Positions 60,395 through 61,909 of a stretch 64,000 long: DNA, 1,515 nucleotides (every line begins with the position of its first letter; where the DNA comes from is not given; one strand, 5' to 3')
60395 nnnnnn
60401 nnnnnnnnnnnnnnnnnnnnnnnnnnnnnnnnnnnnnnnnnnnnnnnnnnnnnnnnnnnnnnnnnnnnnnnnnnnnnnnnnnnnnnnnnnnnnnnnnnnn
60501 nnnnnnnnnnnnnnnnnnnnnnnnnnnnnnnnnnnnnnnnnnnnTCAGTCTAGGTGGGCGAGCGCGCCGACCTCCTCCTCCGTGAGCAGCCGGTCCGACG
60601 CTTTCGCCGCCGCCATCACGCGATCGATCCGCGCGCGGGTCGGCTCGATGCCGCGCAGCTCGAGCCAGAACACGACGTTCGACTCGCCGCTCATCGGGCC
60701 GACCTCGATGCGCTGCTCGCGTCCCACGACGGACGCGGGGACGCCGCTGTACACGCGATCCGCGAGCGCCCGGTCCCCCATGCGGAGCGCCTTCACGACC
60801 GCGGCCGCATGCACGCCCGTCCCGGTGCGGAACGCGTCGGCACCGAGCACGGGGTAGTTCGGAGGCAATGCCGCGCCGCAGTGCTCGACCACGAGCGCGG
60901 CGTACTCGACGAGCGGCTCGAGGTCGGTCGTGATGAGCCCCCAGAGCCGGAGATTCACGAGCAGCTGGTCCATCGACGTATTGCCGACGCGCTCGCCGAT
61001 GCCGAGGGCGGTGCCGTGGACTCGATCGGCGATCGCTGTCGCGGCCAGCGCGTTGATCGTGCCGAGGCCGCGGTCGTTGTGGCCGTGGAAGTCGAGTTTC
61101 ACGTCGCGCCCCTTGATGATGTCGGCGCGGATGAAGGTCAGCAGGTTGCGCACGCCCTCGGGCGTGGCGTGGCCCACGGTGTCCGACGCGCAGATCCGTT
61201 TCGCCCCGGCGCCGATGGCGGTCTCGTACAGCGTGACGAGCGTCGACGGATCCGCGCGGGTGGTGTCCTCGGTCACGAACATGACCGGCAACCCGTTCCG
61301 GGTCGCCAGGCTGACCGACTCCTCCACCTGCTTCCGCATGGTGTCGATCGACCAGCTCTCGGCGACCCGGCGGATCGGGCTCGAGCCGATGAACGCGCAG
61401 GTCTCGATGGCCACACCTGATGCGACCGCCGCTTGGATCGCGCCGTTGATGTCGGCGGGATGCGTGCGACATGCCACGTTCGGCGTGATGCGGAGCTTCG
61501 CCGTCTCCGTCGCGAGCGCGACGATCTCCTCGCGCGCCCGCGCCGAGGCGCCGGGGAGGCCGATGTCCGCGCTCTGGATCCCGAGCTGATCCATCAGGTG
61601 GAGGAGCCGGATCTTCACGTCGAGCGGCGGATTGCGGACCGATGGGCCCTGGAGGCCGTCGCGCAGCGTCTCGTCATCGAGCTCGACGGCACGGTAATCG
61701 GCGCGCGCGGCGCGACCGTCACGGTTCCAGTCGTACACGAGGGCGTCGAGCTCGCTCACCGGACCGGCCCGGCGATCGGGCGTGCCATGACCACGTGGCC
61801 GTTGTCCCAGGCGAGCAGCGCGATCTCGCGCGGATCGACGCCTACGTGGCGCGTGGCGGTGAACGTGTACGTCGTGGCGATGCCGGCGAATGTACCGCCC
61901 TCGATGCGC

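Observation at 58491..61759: Second alkylmalate-type module: LeuA/HMGL-like synthase plus a fused LeuD-LeuC hydro-lyase, adjacent to the BCAA cluster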

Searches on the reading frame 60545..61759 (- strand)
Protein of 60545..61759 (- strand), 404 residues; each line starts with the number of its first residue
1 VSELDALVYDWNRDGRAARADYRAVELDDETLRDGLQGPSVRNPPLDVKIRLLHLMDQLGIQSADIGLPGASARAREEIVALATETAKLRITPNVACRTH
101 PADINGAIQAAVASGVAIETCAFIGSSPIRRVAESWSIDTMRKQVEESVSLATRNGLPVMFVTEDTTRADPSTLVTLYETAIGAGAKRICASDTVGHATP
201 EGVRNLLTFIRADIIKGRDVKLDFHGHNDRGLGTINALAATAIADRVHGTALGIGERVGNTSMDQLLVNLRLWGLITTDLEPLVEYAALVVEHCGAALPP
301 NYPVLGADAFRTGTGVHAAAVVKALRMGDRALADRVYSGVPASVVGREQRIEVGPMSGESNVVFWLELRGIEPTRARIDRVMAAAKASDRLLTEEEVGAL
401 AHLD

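Call 6: search_protein_families(library=pfam, proteins=[window:60545-61759:-], max_evalue=0.01)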
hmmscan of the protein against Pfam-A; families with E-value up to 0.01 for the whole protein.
window:60545-61759:- (404 aa): 1 family
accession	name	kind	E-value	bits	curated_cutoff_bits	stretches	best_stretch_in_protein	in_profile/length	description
PF00682.25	HMGL-like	-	2.2e-39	135.8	29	1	25-280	2-250/260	HMGL-like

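Call 7: search_protein_families(library=ncbifam, proteins=[window:60545-61759:-], max_evalue=0.01)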
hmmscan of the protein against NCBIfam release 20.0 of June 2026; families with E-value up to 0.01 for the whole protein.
window:60545-61759:- (404 aa): 20 families
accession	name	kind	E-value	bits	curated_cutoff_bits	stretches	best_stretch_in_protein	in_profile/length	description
NF002085.0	PRK00915.1-2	subfamily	1.2e-56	192.5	517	1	23-401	12-376/504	2-isopropylmalate synthase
TIGR02660.1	nifV_homocitr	equivalog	6.8e-52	177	462.9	1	25-387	2-347/365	homocitrate synthase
TIGR02146.1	LysS_fung_arch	equivalog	4.7e-51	174.1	413.55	1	29-386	3-343/344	homocitrate synthase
TIGR02090.1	LEU1_arch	subfamily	4.5e-49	167.5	484.75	1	27-386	3-345/363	isopropylmalate/citramalate/homocitrate synthases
NF002086.0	PRK00915.1-3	equivalog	4.7e-45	154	532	1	23-386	5-363/516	2-isopropylmalate synthase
NF002088.0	PRK00915.1-5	equivalog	1.2e-40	139.5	697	1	23-324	2-306/514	2-isopropylmalate synthase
NF041069.1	IPMS_Sufob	equivalog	1.1e-39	136.8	600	1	28-386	4-347/371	isopropylmalate synthase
NF002087.0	PRK00915.1-4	equivalog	1.4e-38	132.7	729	1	28-325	10-310/516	2-isopropylmalate synthase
TIGR00973.1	leuA_bact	equivalog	1.7e-38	132.4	598.7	1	26-383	3-355/494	2-isopropylmalate synthase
TIGR00977.1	citramal_synth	equivalog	6e-31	107.3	450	1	25-373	2-348/526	citramalate synthase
NF002084.0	PRK00915.1-1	equivalog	1.5e-29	103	748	1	27-324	7-307/523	2-isopropylmalate synthase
NF042434.1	IPMS_Lepto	equivalog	5.9e-22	78.1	500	1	25-387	6-368/374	2-isopropylmalate synthase LeuA2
NF042433.1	CitmalDyn_Leptosp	equivalog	2.5e-16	59.4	950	1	141-323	123-308/514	(R)-citramalate synthase CimA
NF002991.1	PRK03739.1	subfamily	2.8e-15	56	455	1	193-337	208-358/550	2-isopropylmalate synthase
NF006049.0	PRK08195.1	subfamily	3.5e-13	49.3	229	1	24-293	7-269/344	4-hyroxy-2-oxovalerate/4-hydroxy-2-oxopentanoic acid aldolase,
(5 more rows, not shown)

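Call 14: search_solved_structures(query=window:60545-61759:-, max_evalue=0.00001)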
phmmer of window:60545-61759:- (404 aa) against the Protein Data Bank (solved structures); distinct sequences matched with E-value up to 0.00001: 16.
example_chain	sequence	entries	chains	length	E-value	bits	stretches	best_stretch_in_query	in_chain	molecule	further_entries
6ktq_A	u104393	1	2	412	1.6e-37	132.7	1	25-391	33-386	Homocitrate synthase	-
3ewb_X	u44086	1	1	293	1.5e-26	96.6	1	24-271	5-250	2-isopropylmalate synthase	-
3a9i_A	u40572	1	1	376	4.1e-26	95.1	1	26-321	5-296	Homocitrate synthase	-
2ztj_A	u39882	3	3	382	4.3e-26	95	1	26-321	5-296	Homocitrate synthase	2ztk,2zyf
3rmj_A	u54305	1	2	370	4.7e-26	94.9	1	25-326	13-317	2-isopropylmalate synthase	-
6e1j_A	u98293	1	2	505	8.5e-25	90.8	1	20-382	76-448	2-isopropylmalate synthase, A genome specific 1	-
3ivs_A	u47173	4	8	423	1.3e-23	86.9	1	29-322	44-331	Homocitrate synthase, mitochondrial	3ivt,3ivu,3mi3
3eeg_A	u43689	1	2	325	8.6e-22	80.9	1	27-323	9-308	2-isopropylmalate synthase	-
4ov4_A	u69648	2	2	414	5.2e-20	75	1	21-400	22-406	2-isopropylmalate synthase | isopropylmalate synthase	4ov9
3ble_A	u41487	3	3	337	1.6e-15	60.3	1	25-323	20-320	Citramalate synthase from Leptospira interrogans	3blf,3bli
3hpx_A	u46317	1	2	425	3.3e-08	36.2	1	194-325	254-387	2-isopropylmalate synthase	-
3u6w_A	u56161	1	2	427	3.3e-08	36.2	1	194-325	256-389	2-isopropylmalate synthase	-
1sr9_A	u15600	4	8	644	9.5e-08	34.7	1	194-325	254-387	2-isopropylmalate synthase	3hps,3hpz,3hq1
3fig_A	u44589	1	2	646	9.5e-08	34.6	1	194-325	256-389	2-isopropylmalate synthase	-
3dxi_A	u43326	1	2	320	2.9e-07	33.1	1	181-273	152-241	Putative aldolase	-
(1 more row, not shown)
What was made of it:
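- The best PDB hit of the synthase is Sulfolobus homocitrate synthase (6KTQ, 133 bits), and it scores well against the NifV and LysS models (calls 7, 14).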

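Call 19: find_homologous_proteins(query=window:60545-61759:-, max_evalue=1e-10)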
Query window:60545-61759:- (404 aa): 8000 proteins with E <= 1e-10 among 8000 candidates; the best 120 are listed.
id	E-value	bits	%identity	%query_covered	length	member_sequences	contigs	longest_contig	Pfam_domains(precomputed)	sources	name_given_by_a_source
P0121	6.2e-240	814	91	100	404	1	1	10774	PF00682.26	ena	-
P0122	9.4e-235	797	91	100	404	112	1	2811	PF00682.26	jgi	jgi:2-isopropylmalate synthase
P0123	1.7e-232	789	89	100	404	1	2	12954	PF00682.26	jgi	jgi:isopropylmalate/homocitrate/citramalate synthase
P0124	2.1e-232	789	88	100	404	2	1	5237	PF00682.26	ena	-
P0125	5.3e-232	788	88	100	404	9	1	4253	PF00682.26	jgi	jgi:2-isopropylmalate synthase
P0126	9.5e-232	787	88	100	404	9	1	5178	PF00682.26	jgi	jgi:isopropylmalate/homocitrate/citramalate synthase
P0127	3.0e-231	785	89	100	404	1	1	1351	PF00682.26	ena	-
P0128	4.1e-231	785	89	100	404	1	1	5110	PF00682.26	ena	-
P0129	6.9e-231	784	88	100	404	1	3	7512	PF00682.26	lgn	-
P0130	1.9e-230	783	88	97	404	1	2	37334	PF00682.26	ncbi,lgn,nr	ncbi:MAG: LeuA family protein [Chloroflexota bacterium]|nr:LeuA family protein [Chloroflexota bacter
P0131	2.0e-230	782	89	100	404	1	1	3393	PF00682.26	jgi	jgi:isopropylmalate/homocitrate/citramalate synthase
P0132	5.5e-230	781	88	100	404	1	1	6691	PF00682.26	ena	-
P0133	6.3e-230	781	88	100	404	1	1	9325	PF00682.26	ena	-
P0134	9.0e-230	780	88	100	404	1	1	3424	PF00682.26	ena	-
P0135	9.3e-230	780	88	100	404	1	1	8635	PF00682.26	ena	-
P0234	1.2e-205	701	68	99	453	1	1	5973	PF00682.26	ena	-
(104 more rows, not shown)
